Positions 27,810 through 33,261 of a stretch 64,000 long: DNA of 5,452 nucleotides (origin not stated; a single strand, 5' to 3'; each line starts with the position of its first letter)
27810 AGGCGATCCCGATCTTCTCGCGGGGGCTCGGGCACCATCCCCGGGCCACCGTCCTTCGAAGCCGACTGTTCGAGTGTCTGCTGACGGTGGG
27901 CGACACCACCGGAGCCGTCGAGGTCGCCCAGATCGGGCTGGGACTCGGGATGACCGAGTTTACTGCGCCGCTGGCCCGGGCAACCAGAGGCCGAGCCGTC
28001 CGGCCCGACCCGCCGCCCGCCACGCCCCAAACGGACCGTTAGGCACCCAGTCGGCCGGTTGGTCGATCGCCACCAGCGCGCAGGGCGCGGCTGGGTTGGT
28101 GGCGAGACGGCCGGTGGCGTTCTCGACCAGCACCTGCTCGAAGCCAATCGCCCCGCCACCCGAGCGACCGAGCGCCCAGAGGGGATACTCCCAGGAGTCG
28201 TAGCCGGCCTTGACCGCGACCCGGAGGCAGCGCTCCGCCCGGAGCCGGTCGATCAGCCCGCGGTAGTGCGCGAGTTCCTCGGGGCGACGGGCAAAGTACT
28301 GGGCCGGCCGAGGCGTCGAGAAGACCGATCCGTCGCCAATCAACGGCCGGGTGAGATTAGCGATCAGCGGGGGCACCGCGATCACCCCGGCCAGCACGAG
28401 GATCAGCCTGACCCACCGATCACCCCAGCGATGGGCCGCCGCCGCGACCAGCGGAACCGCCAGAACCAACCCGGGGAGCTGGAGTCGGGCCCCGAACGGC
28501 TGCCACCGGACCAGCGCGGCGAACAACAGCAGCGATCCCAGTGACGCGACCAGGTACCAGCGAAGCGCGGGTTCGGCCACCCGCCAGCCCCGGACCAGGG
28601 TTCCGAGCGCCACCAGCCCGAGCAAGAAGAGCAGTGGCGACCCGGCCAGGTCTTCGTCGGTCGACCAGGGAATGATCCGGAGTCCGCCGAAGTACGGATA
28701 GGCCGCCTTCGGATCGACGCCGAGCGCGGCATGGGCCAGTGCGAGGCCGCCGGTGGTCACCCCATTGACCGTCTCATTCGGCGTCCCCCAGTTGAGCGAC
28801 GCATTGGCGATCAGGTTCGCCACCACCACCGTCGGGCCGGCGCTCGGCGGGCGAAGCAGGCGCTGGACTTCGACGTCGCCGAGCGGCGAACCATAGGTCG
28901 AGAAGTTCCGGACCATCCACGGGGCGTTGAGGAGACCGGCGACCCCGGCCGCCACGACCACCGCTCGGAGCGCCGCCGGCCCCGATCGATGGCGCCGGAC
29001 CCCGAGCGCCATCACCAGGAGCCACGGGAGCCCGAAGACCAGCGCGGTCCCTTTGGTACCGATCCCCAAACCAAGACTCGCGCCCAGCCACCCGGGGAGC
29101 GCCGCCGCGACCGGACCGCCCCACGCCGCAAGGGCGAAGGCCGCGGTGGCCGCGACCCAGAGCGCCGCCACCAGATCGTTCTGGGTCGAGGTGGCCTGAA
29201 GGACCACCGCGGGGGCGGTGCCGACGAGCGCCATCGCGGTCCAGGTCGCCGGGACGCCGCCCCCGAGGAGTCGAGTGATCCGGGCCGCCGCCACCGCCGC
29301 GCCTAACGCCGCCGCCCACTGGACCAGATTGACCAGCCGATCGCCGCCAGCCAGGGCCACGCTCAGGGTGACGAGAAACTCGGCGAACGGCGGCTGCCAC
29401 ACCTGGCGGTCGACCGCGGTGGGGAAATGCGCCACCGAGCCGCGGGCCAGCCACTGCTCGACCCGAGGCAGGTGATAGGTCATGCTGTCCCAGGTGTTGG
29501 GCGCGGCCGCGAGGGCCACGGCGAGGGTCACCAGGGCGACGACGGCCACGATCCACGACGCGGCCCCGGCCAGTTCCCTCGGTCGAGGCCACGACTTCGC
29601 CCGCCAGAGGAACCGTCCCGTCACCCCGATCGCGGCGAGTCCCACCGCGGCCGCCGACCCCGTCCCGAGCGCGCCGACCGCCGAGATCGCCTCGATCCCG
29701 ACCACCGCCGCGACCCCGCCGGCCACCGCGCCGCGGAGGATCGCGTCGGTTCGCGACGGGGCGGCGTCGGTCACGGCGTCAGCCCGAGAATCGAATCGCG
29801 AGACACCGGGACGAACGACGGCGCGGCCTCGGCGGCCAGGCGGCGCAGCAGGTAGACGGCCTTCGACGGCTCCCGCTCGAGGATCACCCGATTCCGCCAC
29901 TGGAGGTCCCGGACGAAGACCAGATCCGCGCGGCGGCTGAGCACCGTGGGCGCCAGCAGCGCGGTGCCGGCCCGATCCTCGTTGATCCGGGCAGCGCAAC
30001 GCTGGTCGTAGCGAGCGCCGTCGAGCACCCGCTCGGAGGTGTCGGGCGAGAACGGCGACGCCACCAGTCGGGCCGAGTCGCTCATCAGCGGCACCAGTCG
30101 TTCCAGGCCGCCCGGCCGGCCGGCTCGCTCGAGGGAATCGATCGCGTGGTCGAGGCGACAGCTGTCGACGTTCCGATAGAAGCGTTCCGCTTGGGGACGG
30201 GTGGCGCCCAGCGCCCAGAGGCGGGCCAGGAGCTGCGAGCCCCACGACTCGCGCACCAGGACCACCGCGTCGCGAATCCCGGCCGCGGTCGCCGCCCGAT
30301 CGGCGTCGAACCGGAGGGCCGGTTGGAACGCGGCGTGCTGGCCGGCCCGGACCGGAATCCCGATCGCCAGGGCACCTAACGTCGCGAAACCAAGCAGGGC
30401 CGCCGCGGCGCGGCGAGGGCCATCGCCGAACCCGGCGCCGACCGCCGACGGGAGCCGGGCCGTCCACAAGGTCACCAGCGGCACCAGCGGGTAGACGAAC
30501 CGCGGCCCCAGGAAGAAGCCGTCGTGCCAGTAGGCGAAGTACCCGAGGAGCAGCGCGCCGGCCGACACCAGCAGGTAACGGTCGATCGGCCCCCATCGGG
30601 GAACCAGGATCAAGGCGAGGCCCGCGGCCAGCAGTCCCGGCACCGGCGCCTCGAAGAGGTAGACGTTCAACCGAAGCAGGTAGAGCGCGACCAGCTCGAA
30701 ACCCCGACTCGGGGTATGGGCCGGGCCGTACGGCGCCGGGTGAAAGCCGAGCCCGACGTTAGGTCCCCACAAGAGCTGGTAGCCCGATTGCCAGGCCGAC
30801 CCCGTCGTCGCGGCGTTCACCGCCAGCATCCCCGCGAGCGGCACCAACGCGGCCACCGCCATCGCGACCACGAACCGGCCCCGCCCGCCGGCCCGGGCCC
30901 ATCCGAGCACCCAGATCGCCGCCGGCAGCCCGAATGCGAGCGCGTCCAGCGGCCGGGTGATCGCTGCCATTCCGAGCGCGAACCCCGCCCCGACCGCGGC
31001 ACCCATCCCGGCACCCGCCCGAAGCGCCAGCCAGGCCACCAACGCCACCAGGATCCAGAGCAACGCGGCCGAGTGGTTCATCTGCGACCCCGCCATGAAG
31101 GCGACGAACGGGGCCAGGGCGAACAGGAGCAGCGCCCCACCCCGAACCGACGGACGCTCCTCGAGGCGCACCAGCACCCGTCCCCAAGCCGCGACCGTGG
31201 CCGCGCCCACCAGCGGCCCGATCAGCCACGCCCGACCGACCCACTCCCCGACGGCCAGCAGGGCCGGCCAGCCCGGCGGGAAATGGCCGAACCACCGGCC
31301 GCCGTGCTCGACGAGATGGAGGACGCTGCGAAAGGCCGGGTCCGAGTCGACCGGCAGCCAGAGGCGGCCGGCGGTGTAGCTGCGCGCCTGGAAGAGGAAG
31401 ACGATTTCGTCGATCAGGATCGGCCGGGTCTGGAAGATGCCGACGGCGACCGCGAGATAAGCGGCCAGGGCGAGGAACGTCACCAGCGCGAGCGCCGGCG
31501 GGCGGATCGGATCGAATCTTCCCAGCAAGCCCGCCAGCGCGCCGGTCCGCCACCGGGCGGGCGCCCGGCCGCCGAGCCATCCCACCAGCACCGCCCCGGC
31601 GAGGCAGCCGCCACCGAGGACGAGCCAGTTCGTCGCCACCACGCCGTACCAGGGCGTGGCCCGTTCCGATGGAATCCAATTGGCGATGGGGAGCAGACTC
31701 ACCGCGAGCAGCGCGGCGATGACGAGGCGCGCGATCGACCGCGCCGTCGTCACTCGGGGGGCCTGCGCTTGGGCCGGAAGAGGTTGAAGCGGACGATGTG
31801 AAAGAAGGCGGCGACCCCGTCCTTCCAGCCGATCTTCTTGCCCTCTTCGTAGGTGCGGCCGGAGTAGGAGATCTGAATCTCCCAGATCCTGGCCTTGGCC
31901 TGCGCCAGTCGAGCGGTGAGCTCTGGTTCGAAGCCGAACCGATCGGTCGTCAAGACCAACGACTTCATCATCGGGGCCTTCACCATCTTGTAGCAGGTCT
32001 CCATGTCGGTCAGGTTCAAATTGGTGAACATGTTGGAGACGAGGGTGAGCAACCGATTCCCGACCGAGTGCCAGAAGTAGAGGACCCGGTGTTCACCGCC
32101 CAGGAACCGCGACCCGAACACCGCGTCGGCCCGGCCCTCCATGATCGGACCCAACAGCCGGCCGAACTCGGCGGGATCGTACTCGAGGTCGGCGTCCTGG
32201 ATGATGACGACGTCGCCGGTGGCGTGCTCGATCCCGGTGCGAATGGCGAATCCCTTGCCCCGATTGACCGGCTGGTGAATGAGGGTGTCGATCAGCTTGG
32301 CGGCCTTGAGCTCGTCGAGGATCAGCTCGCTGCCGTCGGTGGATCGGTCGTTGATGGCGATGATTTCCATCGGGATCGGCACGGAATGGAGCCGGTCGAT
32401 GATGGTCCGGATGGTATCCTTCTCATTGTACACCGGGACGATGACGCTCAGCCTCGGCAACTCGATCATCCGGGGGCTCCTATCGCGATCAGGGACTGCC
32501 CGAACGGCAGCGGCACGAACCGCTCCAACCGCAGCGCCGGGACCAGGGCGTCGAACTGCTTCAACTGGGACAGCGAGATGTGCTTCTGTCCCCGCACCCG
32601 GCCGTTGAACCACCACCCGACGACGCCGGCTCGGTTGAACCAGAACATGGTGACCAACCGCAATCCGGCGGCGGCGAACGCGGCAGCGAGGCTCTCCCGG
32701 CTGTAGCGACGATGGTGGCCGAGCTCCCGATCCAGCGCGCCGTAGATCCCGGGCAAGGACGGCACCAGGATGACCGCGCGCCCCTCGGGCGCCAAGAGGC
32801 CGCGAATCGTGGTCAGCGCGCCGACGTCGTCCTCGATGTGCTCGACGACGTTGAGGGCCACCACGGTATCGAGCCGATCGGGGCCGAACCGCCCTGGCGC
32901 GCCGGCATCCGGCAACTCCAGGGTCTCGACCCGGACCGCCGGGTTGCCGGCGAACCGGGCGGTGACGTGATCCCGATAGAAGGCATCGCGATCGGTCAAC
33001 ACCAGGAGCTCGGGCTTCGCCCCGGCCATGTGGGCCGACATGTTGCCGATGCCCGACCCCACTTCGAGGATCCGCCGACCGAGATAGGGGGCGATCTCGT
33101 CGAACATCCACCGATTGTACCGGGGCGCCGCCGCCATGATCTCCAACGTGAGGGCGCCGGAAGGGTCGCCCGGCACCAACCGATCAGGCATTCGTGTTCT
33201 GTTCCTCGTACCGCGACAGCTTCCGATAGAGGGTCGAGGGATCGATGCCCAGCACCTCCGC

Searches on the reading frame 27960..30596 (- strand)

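Call 48: search_protein_families(library=pfam, proteins=[window:27960-30596:-], max_evalue=0.00001)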
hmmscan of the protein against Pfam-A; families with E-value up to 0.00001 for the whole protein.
window:27960-30596:- (878 aa): 1 family
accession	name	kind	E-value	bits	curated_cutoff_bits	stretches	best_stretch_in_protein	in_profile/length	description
PF13231.12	PMT_2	-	2e-06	28.5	26.1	1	401-553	2-150/160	Dolichyl-phosphate-mannose-protein mannosyltransferase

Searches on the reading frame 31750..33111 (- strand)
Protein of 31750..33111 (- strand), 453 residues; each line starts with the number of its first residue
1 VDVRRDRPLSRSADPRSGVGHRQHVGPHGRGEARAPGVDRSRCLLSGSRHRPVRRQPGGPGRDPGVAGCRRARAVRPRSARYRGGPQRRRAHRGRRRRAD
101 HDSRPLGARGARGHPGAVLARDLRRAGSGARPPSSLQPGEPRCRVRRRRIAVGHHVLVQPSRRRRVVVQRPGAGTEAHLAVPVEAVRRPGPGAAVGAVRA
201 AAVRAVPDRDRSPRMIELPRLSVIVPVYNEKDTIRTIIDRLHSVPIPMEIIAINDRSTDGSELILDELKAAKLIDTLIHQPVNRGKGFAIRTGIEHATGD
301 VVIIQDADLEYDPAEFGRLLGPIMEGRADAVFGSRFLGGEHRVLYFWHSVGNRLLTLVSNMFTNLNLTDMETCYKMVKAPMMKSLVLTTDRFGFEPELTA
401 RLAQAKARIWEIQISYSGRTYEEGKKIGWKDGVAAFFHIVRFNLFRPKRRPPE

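Call 15: search_protein_families(library=pfam, proteins=[window:31750-33111:-], max_evalue=0.001)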
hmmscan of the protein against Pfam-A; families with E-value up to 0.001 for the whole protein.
window:31750-33111:- (453 aa): 3 families
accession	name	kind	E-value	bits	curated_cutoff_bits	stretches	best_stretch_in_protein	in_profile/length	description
PF00535.33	Glycos_transf_2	-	1.4e-30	106.9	23.3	1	222-378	1-160/168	Glycosyl transferase family 2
PF13641.12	Glyco_tranf_2_3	-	0.00011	22.7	27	1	219-379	1-156/230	Glycosyltransferase like family 2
PF10111.15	Glyco_tranf_2_2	-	0.00061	19.8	27.3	1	222-316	1-99/276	Glycosyltransferase like family 2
